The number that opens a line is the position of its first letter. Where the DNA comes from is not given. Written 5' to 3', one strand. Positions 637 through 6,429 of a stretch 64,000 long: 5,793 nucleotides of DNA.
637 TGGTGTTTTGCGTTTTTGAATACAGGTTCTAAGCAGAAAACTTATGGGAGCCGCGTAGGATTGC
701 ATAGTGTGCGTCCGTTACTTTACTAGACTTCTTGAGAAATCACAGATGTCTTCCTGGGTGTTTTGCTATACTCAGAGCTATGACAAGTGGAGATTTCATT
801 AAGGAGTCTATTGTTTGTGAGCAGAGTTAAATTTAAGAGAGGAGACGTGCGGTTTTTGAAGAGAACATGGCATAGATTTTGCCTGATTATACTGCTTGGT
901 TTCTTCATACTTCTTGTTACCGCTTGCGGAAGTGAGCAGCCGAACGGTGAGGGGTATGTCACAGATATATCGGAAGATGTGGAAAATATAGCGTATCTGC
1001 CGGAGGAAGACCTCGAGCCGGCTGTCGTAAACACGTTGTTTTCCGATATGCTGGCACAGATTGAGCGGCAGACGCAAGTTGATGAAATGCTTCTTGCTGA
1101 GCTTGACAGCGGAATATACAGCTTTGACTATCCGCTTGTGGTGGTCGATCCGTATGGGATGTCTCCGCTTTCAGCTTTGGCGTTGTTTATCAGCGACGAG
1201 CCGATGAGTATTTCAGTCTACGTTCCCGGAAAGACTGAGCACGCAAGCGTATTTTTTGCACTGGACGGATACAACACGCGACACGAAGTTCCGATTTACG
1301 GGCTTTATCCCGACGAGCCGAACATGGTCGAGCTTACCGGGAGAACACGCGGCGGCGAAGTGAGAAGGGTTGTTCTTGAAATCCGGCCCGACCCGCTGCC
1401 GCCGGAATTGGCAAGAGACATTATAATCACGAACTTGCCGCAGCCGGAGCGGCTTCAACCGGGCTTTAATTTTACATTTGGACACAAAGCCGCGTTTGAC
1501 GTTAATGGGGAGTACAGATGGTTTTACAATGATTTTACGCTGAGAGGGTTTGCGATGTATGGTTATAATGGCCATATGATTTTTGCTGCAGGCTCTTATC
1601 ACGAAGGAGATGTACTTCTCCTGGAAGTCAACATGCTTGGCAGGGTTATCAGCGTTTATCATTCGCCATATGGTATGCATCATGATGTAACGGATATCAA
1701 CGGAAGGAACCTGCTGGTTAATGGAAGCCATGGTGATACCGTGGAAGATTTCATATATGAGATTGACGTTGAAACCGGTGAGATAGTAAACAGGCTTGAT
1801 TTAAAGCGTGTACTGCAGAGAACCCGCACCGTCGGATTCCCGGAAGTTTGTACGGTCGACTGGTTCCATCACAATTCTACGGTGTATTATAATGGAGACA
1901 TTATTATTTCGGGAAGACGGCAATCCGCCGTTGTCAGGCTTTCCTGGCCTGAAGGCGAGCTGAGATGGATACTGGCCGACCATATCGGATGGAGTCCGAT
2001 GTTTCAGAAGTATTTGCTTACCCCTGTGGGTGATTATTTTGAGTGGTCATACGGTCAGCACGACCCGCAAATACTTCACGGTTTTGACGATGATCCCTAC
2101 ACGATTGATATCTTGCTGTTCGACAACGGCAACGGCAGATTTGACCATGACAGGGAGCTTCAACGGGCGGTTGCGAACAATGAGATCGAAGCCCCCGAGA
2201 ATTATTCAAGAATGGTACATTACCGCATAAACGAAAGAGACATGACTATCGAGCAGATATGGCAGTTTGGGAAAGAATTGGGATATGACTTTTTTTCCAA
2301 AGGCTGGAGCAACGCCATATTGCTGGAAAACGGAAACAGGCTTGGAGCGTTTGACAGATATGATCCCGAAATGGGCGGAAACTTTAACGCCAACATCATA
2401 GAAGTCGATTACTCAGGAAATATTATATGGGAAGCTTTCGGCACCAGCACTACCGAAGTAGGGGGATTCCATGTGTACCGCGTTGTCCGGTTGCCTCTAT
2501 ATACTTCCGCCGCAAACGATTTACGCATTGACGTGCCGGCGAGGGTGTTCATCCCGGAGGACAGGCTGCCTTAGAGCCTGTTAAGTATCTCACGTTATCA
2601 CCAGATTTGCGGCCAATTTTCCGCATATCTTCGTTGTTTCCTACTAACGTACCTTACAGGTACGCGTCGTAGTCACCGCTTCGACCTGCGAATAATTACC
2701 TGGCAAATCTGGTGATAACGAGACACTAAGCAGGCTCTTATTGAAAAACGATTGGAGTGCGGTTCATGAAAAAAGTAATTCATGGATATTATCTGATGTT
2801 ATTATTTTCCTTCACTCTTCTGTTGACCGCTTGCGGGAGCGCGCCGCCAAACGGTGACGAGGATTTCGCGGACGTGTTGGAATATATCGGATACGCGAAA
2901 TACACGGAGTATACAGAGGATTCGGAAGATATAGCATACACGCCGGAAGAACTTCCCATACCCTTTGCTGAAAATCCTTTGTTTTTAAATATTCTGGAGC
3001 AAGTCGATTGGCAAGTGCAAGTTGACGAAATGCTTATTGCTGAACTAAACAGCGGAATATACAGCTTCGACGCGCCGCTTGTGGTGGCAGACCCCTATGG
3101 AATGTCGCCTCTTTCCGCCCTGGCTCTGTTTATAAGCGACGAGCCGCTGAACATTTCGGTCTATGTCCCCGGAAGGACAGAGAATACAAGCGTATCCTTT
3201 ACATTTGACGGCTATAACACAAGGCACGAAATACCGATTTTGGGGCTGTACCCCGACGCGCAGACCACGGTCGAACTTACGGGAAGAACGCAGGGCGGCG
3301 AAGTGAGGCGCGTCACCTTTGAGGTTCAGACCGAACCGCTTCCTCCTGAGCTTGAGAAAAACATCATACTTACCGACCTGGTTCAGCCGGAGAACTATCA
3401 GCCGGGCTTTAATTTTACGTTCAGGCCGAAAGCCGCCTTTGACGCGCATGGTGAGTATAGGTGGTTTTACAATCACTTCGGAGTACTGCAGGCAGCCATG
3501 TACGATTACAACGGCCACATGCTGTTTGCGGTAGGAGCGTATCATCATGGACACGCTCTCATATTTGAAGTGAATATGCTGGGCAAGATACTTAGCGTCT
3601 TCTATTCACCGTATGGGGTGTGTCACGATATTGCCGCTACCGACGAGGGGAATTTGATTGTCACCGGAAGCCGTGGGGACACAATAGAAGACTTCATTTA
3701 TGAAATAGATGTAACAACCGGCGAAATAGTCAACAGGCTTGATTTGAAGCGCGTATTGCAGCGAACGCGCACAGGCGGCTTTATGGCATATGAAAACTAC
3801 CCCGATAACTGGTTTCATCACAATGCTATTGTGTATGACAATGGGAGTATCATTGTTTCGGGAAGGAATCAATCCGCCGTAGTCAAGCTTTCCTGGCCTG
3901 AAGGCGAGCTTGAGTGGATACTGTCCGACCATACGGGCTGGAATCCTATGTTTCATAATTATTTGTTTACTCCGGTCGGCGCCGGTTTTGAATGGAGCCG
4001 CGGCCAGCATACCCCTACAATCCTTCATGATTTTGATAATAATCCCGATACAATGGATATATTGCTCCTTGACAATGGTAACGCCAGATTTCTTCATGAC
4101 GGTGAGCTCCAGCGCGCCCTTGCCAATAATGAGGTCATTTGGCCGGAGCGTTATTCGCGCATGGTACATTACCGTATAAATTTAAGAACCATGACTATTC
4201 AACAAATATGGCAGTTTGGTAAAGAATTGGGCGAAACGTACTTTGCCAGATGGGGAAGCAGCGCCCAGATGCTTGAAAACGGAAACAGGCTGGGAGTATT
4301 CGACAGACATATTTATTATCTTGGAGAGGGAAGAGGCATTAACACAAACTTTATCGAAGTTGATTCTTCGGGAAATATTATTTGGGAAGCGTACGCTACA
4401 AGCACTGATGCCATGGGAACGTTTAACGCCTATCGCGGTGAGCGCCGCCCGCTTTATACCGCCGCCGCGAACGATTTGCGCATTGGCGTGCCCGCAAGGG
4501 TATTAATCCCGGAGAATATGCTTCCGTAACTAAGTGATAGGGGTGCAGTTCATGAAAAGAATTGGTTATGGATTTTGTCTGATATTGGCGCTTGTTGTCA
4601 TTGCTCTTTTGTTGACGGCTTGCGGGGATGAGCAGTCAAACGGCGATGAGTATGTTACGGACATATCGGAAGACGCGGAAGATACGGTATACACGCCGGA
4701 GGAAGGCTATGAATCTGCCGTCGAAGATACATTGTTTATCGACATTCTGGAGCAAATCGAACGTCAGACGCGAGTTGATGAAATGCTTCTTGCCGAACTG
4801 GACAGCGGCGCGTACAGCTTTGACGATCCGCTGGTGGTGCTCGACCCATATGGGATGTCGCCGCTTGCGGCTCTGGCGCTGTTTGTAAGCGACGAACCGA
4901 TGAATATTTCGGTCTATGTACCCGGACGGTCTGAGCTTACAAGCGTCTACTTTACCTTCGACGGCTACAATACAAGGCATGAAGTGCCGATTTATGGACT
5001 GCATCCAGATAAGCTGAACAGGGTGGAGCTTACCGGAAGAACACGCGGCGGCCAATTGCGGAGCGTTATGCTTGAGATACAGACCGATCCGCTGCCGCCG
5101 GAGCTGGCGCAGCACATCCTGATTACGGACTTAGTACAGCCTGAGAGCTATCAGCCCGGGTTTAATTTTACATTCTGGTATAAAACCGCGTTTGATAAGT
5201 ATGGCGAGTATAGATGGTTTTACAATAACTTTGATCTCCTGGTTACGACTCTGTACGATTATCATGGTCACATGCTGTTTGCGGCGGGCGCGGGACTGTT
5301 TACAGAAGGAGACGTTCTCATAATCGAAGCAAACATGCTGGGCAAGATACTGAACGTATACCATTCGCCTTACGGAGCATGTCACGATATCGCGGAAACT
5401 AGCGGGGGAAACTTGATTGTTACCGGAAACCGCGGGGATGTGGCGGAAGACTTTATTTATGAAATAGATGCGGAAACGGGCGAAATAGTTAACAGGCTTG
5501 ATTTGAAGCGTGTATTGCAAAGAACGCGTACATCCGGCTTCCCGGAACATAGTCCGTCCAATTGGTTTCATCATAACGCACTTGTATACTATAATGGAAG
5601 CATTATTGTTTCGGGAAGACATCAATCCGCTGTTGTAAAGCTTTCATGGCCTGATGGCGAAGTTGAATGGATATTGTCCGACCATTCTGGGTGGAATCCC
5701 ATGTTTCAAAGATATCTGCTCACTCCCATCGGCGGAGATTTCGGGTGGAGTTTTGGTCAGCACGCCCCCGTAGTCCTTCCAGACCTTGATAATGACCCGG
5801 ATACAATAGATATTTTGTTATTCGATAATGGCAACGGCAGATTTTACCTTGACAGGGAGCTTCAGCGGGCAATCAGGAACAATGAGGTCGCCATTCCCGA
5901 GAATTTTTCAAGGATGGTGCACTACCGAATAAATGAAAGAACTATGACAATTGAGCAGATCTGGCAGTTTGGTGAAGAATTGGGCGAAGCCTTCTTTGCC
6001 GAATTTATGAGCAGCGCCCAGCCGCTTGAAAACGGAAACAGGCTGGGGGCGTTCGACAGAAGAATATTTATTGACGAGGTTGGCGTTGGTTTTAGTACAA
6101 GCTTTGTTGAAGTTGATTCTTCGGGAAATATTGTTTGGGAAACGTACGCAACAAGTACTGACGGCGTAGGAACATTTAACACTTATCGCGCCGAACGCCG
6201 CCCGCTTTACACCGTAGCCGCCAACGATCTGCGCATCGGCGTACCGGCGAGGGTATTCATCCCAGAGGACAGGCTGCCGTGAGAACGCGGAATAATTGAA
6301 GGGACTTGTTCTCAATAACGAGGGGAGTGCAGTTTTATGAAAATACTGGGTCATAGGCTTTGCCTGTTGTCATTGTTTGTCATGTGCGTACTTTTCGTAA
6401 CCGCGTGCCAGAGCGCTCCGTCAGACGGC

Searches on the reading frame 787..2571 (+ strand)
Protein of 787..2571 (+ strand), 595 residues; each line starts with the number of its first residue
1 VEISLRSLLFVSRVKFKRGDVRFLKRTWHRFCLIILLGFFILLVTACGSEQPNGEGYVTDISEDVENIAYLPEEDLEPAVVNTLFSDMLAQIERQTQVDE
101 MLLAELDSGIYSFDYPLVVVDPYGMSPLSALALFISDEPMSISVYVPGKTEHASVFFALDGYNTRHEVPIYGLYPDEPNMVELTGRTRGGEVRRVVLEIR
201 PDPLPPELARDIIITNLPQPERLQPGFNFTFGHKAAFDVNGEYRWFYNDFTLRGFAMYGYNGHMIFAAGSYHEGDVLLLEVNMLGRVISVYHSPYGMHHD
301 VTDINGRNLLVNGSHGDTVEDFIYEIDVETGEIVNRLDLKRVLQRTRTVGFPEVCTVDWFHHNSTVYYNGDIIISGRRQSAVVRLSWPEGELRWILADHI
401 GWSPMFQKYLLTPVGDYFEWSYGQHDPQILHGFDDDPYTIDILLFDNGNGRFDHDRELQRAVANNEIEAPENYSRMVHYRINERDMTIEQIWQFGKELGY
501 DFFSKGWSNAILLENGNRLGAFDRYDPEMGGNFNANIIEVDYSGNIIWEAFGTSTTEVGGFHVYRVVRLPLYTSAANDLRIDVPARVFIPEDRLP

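Call 6: search_protein_families(library=pfam, proteins=[window:787-2571:+], max_evalue=0.001)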
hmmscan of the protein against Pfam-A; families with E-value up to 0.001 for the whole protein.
window:787-2571:+ (595 aa): 3 families
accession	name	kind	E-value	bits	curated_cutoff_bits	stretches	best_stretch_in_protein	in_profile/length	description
PF05935.17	Arylsulfotrans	-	1.4e-65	222.2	24.2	1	233-546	29-356/374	Arylsulfotransferase (ASST)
PF17425.8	Arylsulfotran_N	-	1.3e-13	51.3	24.2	1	117-191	1-77/88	Arylsulfotransferase Ig-like domain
PF14269.12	Arylsulfotran_2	-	1.4e-09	38.3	27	1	314-456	90-230/301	Arylsulfotransferase (ASST)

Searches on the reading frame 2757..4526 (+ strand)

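Call 6: search_protein_families(library=pfam, proteins=[window:2757-4526:+], max_evalue=0.001)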
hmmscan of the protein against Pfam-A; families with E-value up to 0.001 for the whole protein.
window:2757-4526:+ (590 aa): 3 families
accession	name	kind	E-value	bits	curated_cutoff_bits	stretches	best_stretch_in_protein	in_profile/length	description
PF05935.17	Arylsulfotrans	-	1.7e-63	215.4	24.2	1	225-543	30-358/374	Arylsulfotransferase (ASST)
PF17425.8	Arylsulfotran_N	-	9.9e-15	54.8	24.2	1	108-192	1-87/88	Arylsulfotransferase Ig-like domain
PF14269.12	Arylsulfotran_2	-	1.4e-10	41.5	27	1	284-451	55-227/301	Arylsulfotransferase (ASST)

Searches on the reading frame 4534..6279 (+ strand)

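Call 6: search_protein_families(library=pfam, proteins=[window:4534-6279:+], max_evalue=0.001)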
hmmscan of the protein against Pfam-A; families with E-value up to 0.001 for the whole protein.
window:4534-6279:+ (582 aa): 3 families
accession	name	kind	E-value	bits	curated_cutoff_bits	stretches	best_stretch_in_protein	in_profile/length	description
PF05935.17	Arylsulfotrans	-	4.8e-65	220.4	24.2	1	216-505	29-329/374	Arylsulfotransferase (ASST)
PF17425.8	Arylsulfotran_N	-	2.5e-12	47.1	24.2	1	100-174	1-77/88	Arylsulfotransferase Ig-like domain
PF14269.12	Arylsulfotran_2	-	4.5e-09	36.5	27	1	288-477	65-253/301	Arylsulfotransferase (ASST)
